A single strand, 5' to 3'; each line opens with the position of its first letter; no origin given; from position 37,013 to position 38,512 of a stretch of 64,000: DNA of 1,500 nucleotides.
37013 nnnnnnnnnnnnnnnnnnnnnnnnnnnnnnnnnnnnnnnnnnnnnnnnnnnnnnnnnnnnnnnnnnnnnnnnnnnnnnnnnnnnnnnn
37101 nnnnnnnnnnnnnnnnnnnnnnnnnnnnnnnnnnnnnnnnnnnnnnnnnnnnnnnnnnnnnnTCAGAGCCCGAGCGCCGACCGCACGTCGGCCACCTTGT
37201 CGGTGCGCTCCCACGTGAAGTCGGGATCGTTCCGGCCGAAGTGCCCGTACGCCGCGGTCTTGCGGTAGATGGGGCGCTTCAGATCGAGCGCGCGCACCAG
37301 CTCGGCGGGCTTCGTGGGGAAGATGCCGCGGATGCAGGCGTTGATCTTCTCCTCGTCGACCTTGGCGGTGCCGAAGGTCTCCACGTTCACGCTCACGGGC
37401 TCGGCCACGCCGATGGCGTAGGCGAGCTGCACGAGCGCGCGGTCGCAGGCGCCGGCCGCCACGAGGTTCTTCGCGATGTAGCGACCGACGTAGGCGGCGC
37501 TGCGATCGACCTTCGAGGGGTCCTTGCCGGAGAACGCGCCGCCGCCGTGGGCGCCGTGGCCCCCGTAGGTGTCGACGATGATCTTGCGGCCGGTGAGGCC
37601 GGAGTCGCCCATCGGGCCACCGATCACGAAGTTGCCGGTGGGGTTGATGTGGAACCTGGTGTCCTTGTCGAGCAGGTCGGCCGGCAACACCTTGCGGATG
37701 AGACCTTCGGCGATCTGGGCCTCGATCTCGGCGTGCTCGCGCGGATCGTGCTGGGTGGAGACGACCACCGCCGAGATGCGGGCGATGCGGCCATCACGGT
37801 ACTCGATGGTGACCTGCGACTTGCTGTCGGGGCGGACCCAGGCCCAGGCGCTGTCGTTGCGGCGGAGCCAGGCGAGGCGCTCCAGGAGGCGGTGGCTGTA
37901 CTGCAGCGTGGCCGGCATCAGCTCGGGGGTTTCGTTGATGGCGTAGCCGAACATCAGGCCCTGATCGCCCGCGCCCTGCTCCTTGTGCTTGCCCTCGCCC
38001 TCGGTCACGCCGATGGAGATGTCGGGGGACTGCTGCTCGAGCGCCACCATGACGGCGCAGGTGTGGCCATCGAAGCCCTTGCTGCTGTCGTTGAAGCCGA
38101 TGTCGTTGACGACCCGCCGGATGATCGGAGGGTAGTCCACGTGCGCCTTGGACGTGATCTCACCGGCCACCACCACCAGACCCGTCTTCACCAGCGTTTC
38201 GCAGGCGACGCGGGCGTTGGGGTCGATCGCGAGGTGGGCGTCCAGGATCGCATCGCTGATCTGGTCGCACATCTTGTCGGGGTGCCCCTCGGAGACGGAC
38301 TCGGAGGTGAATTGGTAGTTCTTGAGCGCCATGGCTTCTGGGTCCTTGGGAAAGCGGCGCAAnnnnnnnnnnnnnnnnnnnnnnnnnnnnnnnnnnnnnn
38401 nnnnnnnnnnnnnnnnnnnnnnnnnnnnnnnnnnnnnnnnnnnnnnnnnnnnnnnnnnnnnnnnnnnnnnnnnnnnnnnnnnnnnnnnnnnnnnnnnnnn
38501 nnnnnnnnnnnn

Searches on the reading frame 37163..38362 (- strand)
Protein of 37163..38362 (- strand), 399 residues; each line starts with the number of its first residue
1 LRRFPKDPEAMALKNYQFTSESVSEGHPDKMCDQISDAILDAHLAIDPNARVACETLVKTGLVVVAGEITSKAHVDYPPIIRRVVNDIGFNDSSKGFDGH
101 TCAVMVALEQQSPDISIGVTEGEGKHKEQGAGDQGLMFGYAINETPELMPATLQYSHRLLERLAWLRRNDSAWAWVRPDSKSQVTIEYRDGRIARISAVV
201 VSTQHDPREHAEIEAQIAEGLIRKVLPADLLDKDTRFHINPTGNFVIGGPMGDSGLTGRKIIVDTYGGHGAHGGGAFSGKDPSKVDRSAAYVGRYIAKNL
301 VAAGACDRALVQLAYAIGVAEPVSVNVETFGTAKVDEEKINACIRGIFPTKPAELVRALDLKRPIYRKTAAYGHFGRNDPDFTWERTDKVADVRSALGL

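Call 10: search_protein_families(library=pfam, proteins=[window:37163-38362:-])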
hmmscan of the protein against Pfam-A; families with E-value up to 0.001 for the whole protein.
window:37163-38362:- (399 aa): 3 families
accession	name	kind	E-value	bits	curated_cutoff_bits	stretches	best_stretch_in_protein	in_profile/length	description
PF02773.21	S-AdoMet_synt_C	-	4.6e-65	218.2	25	1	247-386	1-138/138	S-adenosylmethionine synthetase, C-terminal domain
PF00438.25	S-AdoMet_synt_N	-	1.1e-43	148.2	33.1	1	16-113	2-99/99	S-adenosylmethionine synthetase, N-terminal domain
PF02772.21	S-AdoMet_synt_M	-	7.8e-43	145.9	29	1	128-245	1-120/120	S-adenosylmethionine synthetase, central domain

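Call 12: find_encoding_contigs(protein=window:37163-38362:-, flank=10000, max_places=6)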
Protein window:37163-38362:- (399 aa): no gene with exactly this product is on record in the collection.

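Call 18: find_homologous_proteins(query=window:37163-38332:-, max_evalue=1e-100)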
Query window:37163-38332:- (389 aa): 8000 proteins with E <= 1e-100 among 8000 candidates; the best 120 are listed.
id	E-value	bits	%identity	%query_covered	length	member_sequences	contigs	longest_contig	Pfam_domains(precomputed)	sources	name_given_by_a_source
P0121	1.5e-261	885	100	100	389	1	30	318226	PF00438.26,PF02772.22,PF02773.22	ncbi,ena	-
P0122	9.6e-253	856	96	100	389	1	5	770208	PF00438.26,PF02772.22,PF02773.22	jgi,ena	jgi:S-adenosylmethionine synthetase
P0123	1.1e-252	856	96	100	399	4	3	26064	PF00438.26,PF02772.22,PF02773.22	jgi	jgi:S-adenosylmethionine synthetase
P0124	1.1e-252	856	96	100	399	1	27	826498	PF00438.26,PF02772.22,PF02773.22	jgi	jgi:S-adenosylmethionine synthetase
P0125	1.3e-252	856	96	100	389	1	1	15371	PF00438.26,PF02772.22,PF02773.22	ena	-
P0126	1.6e-238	809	96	95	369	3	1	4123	PF00438.26,PF02772.22,PF02773.22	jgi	jgi:S-adenosylmethionine synthetase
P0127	2.1e-238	809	90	100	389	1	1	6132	PF00438.26,PF02772.22,PF02773.22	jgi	jgi:S-adenosylmethionine synthetase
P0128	3.2e-238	808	91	100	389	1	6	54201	PF00438.26,PF02772.22,PF02773.22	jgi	jgi:S-adenosylmethionine synthetase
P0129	2.7e-232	789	90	100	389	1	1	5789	PF00438.26,PF02772.22,PF02773.22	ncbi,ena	-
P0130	3.7e-232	788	90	100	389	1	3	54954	PF00438.26,PF02772.22,PF02773.22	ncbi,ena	-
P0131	2.7e-231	785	88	100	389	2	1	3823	PF00438.26,PF02772.22,PF02773.22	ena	-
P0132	1.8e-229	780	87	100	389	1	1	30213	PF00438.26,PF02772.22,PF02773.22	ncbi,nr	ncbi:S-adenosylmethionine synthase [Deltaproteobacteria bacterium]|nr:S-adenosylmethionine synthase 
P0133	6.5e-229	778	88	100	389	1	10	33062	PF00438.26,PF02772.22,PF02773.22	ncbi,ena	-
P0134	1.1e-227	774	87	100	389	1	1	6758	PF00438.26,PF02772.22,PF02773.22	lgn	-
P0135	5.8e-227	771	87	100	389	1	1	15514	PF00438.26,PF02772.22,PF02773.22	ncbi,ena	-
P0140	2.2e-226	769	87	100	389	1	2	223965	PF00438.26,PF02772.22,PF02773.22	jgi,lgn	jgi:S-adenosylmethionine synthetase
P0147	1.6e-223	760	86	100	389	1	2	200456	PF00438.26,PF02772.22,PF02773.22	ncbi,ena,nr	ncbi:MAG: methionine adenosyltransferase [Myxococcales bacterium]|nr:methionine adenosyltransferase 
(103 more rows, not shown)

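Call 19: find_encoding_contigs(protein=P0124, flank=8000, max_places=3)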
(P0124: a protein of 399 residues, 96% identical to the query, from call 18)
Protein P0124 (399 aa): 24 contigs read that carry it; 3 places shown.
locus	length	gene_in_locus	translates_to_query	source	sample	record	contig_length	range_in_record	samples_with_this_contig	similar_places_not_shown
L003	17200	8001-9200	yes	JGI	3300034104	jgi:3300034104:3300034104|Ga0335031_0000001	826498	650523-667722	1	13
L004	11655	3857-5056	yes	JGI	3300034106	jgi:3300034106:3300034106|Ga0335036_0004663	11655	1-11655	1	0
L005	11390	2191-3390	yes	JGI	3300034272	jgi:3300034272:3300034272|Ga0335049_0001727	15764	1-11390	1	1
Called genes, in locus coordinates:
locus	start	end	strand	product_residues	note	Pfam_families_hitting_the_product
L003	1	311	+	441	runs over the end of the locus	PF01946:Thi4, PF01266:DAO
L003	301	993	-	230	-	-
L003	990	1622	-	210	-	-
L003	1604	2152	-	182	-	PF08534:Redoxin, PF00578:AhpC-TSA, PF00085:Thioredoxin, PF13098:Thioredoxin_2, PF13905:Thioredoxin_8 (weak)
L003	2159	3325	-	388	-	PF01547:SBP_bac_1, PF13531:SBP_bac_11 (faint), PF13416:SBP_bac_8, PF13343:SBP_bac_6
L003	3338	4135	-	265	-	PF00528:BPD_transp_1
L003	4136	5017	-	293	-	PF00528:BPD_transp_1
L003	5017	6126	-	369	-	PF00005:ABC_tran, PF13304:AAA_21 (faint), PF08402:TOBE_2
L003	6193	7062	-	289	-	PF00126:HTH_1, PF03466:LysR_substrate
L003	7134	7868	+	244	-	PF01925:TauE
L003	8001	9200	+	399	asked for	PF00438:S-AdoMet_synt_N, PF02772:S-AdoMet_synt_M, PF02773:S-AdoMet_synt_C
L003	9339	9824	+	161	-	-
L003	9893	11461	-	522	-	-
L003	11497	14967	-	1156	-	PF01869:BcrAD_BadFG, PF09989:DUF2229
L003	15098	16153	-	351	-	PF03781:FGE-sulfatase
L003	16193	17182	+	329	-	PF00710:Asparaginase, PF17763:Asparaginase_C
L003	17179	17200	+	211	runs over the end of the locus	PF00440:TetR_N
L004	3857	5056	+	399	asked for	PF00438:S-AdoMet_synt_N, PF02772:S-AdoMet_synt_M, PF02773:S-AdoMet_synt_C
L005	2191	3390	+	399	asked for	PF00438:S-AdoMet_synt_N, PF02772:S-AdoMet_synt_M, PF02773:S-AdoMet_synt_C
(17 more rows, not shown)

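Call 20: find_encoding_contigs(protein=P0122, flank=8000, max_places=3)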
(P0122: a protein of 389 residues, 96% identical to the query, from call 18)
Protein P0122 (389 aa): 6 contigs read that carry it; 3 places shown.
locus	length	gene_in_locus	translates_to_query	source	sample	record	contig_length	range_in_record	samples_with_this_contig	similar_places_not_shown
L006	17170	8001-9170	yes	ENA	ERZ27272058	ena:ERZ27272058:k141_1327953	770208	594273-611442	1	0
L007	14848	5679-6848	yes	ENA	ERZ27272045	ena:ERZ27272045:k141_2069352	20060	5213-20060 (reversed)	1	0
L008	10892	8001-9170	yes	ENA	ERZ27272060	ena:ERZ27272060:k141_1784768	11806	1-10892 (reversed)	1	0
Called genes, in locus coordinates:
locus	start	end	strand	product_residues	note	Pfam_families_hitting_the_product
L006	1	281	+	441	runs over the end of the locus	PF01946:Thi4, PF01266:DAO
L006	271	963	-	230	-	-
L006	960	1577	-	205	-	-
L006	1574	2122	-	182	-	PF08534:Redoxin, PF00578:AhpC-TSA, PF00085:Thioredoxin, PF13098:Thioredoxin_2, PF13905:Thioredoxin_8 (weak)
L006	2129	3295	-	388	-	PF01547:SBP_bac_1, PF13531:SBP_bac_11 (faint), PF13416:SBP_bac_8, PF13343:SBP_bac_6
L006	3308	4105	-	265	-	PF00528:BPD_transp_1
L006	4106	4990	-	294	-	PF00528:BPD_transp_1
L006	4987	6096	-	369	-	PF00005:ABC_tran, PF13304:AAA_21 (faint), PF08402:TOBE_2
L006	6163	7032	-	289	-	PF00126:HTH_1, PF03466:LysR_substrate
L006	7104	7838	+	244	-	PF01925:TauE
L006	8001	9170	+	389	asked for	PF00438:S-AdoMet_synt_N, PF02772:S-AdoMet_synt_M, PF02773:S-AdoMet_synt_C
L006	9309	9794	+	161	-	-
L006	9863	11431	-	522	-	-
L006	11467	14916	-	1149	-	PF01869:BcrAD_BadFG, PF09989:DUF2229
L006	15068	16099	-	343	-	PF03781:FGE-sulfatase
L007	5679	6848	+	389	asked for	PF00438:S-AdoMet_synt_N, PF02772:S-AdoMet_synt_M, PF02773:S-AdoMet_synt_C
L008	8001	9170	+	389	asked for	PF00438:S-AdoMet_synt_N, PF02772:S-AdoMet_synt_M, PF02773:S-AdoMet_synt_C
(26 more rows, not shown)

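Call 21: find_encoding_contigs(protein=P0128, flank=8000, max_places=3)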
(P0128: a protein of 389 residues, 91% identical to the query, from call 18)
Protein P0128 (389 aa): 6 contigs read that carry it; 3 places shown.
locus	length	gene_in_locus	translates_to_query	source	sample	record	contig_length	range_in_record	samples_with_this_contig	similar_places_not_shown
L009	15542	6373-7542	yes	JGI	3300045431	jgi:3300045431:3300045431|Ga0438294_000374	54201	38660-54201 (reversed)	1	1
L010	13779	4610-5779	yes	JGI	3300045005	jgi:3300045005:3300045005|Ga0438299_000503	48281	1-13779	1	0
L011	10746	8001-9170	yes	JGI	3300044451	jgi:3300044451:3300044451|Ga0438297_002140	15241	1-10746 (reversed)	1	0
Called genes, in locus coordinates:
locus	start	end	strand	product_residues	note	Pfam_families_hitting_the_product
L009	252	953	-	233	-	-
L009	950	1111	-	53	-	-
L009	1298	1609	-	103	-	-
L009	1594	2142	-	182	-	PF08534:Redoxin, PF00578:AhpC-TSA, PF00085:Thioredoxin, PF13098:Thioredoxin_2 (faint), PF13905:Thioredoxin_8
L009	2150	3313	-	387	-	PF01547:SBP_bac_1, PF13531:SBP_bac_11 (faint), PF13416:SBP_bac_8, PF13343:SBP_bac_6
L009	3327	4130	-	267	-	PF00528:BPD_transp_1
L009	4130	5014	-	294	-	PF00528:BPD_transp_1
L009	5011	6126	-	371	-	PF00005:ABC_tran, PF13304:AAA_21 (faint), PF08402:TOBE_2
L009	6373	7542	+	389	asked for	PF00438:S-AdoMet_synt_N, PF02772:S-AdoMet_synt_M, PF02773:S-AdoMet_synt_C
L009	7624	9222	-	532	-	-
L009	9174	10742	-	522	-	-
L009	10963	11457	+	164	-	-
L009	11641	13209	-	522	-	-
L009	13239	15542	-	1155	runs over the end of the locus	PF01869:BcrAD_BadFG, PF09989:DUF2229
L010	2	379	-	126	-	?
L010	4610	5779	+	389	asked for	PF00438:S-AdoMet_synt_N, PF02772:S-AdoMet_synt_M, PF02773:S-AdoMet_synt_C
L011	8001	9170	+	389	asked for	PF00438:S-AdoMet_synt_N, PF02772:S-AdoMet_synt_M, PF02773:S-AdoMet_synt_C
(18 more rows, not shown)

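Call 25: find_encoding_contigs(protein=P0130, flank=8000, max_places=2)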
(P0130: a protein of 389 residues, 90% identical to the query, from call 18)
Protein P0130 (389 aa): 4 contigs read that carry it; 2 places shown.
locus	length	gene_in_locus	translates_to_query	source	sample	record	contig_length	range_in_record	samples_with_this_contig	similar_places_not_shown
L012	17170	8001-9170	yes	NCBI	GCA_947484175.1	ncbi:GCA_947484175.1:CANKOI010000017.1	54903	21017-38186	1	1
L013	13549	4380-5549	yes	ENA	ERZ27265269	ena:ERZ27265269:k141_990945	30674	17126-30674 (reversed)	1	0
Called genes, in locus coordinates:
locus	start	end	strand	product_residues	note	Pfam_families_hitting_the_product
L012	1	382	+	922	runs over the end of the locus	PF11617:Cu-binding_MopE, PF01839:FG-GAP, PF13517:FG-GAP_3 (weak), PF01839:FG-GAP (weak)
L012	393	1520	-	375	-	-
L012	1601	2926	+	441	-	PF01946:Thi4, PF01266:DAO, PF13450:NAD_binding_8 (weak)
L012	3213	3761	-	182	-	PF08534:Redoxin, PF00578:AhpC-TSA, PF00085:Thioredoxin (weak), PF13098:Thioredoxin_2, PF13905:Thioredoxin_8 (weak)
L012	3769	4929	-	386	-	PF01547:SBP_bac_1, PF13416:SBP_bac_8, PF13343:SBP_bac_6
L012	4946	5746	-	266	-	PF00528:BPD_transp_1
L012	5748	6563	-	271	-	PF00528:BPD_transp_1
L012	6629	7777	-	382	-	PF00005:ABC_tran, PF13304:AAA_21 (weak), PF08402:TOBE_2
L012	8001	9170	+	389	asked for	PF00438:S-AdoMet_synt_N, PF02772:S-AdoMet_synt_M, PF02773:S-AdoMet_synt_C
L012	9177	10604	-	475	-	PF13520:AA_permease_2, PF00324:AA_permease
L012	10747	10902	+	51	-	-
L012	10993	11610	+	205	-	-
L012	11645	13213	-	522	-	-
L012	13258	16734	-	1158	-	PF01869:BcrAD_BadFG, PF09989:DUF2229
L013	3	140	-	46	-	?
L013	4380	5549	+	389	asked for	PF00438:S-AdoMet_synt_N, PF02772:S-AdoMet_synt_M, PF02773:S-AdoMet_synt_C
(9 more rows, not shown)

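Call 26: find_encoding_contigs(protein=P0140, flank=8000, max_places=2)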
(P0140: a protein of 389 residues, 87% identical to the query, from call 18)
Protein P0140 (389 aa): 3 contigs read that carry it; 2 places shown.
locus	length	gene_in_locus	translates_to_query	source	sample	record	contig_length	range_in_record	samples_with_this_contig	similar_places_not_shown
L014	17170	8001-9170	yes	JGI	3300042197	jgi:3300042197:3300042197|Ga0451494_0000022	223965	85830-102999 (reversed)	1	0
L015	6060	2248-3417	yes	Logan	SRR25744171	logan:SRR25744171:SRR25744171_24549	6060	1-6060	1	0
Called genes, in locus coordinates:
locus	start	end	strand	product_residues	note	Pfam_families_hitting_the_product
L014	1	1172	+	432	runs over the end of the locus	-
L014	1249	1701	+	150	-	PF00572:Ribosomal_L13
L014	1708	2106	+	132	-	PF00380:Ribosomal_S9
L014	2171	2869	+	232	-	PF02348:CTP_transf_3, PF12804:NTP_transf_3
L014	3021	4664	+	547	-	PF06418:CTP_synth_N, PF00117:GATase, PF07722:Peptidase_C26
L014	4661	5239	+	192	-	PF03968:LptD_N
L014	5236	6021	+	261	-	PF00005:ABC_tran, PF13304:AAA_21 (faint)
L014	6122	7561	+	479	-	PF00309:Sigma54_AID, PF04963:Sigma54_CBD, PF04552:Sigma54_DBD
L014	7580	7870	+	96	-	PF02482:Ribosomal_S30AE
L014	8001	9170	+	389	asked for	PF00438:S-AdoMet_synt_N, PF02772:S-AdoMet_synt_M, PF02773:S-AdoMet_synt_C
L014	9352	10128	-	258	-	PF13085:Fer2_3, PF13187:Fer4_9 (faint), PF13237:Fer4_10 (weak), PF12838:Fer4_7, PF13183:Fer4_8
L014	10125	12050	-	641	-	PF00890:FAD_binding_2, PF01266:DAO, PF07992:Pyr_redox_2 (weak), PF02910:Succ_DH_flav_C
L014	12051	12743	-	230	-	-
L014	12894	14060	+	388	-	PF00285:Citrate_synt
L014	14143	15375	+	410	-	PF08442:ATP-grasp_2, PF13549:ATP-grasp_5 (weak), PF24948:Citrate_synth_N, PF00549:Ligase_CoA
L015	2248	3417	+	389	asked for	PF00438:S-AdoMet_synt_N, PF02772:S-AdoMet_synt_M, PF02773:S-AdoMet_synt_C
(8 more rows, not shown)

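Call 27: find_encoding_contigs(protein=P0147, flank=8000, max_places=2)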
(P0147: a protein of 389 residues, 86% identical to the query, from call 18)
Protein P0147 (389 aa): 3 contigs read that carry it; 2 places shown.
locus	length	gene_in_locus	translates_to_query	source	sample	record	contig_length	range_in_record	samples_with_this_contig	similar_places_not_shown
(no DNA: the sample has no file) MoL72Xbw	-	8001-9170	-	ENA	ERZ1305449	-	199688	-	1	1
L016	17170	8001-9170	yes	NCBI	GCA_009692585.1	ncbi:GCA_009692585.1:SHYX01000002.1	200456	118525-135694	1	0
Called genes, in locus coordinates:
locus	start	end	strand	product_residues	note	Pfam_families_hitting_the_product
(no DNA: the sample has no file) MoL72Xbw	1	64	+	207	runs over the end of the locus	-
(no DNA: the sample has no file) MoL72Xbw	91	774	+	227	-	PF11617:Cu-binding_MopE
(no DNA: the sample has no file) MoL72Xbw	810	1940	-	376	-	-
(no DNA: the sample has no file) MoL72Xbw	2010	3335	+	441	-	PF01946:Thi4, PF01266:DAO, PF13450:NAD_binding_8 (weak)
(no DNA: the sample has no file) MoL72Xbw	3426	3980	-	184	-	PF00578:AhpC-TSA, PF08534:Redoxin, PF00085:Thioredoxin (weak), PF13905:Thioredoxin_8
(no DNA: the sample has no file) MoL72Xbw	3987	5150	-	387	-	PF01547:SBP_bac_1, PF13416:SBP_bac_8, PF13343:SBP_bac_6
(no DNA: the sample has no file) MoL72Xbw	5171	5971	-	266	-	PF00528:BPD_transp_1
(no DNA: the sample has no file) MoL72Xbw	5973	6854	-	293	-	PF00528:BPD_transp_1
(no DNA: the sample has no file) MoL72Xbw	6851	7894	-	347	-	PF00005:ABC_tran, PF13304:AAA_21 (faint), PF08402:TOBE_2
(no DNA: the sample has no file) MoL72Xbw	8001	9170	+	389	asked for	PF00438:S-AdoMet_synt_N, PF02772:S-AdoMet_synt_M, PF02773:S-AdoMet_synt_C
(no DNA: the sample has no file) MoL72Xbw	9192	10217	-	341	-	PF00022:Actin (weak), PF06723:MreB_Mbl, PF00012:HSP70, PF11104:PilM_2 (faint), PF14450:FtsA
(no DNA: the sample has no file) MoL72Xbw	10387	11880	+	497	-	PF13623:SurA_N_2, PF13624:SurA_N_3, PF09312:SurA_N (faint), PF13145:Rotamase_2, PF13616:Rotamase_3, PF00639:Rotamase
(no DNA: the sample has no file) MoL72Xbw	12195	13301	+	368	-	PF00561:Abhydrolase_1, PF12146:Hydrolase_4 (weak)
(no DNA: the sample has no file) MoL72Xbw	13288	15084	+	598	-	PF01343:Peptidase_S49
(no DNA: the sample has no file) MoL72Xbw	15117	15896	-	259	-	-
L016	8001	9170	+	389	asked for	PF00438:S-AdoMet_synt_N, PF02772:S-AdoMet_synt_M, PF02773:S-AdoMet_synt_C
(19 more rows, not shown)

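Call 65: find_encoding_contigs(protein=P0121, flank=4000, max_places=10)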
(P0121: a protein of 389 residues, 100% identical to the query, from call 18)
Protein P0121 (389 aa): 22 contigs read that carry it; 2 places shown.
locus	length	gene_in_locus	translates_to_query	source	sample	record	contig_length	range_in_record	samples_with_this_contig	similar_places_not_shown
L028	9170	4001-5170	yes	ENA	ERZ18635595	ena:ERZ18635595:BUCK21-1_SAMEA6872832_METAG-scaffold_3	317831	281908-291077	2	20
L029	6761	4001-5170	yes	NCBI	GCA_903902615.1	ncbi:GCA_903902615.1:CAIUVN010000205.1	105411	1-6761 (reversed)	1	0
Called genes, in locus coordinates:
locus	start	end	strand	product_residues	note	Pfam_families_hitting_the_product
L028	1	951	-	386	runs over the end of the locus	PF01547:SBP_bac_1, PF13531:SBP_bac_11 (weak), PF13416:SBP_bac_8, PF13343:SBP_bac_6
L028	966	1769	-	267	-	PF00528:BPD_transp_1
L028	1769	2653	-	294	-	PF00528:BPD_transp_1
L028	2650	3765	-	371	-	PF00005:ABC_tran, PF13304:AAA_21 (faint), PF08402:TOBE_2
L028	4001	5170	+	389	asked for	PF00438:S-AdoMet_synt_N, PF02772:S-AdoMet_synt_M, PF02773:S-AdoMet_synt_C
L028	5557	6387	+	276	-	PF12697:Abhydrolase_6 (faint), PF02129:Peptidase_S15 (weak), PF20434:BD-FAE (faint), PF00561:Abhydrolase_1 (weak), PF12146:Hydrolase_4, PF00326:Peptidase_S9 (weak), PF12146:Hydrolase_4 (weak)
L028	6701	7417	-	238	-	PF01553:Acyltransferase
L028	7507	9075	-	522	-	-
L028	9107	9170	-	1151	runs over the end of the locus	PF01869:BcrAD_BadFG, PF09989:DUF2229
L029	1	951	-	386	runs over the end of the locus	PF01547:SBP_bac_1, PF13531:SBP_bac_11 (weak), PF13416:SBP_bac_8, PF13343:SBP_bac_6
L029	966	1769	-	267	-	PF00528:BPD_transp_1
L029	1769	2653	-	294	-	PF00528:BPD_transp_1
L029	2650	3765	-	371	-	PF00005:ABC_tran, PF13304:AAA_21 (faint), PF08402:TOBE_2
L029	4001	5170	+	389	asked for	PF00438:S-AdoMet_synt_N, PF02772:S-AdoMet_synt_M, PF02773:S-AdoMet_synt_C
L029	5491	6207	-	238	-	PF01553:Acyltransferase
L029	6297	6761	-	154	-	?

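Call 88: search_protein_families(library=ncbifam, proteins=[L003:9339-9824:+], max_evalue=0.001)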
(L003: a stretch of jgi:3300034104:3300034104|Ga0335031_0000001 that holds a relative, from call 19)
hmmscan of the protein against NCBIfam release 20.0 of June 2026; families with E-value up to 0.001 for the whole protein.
L003:9339-9824:+ (161 aa): 0 families
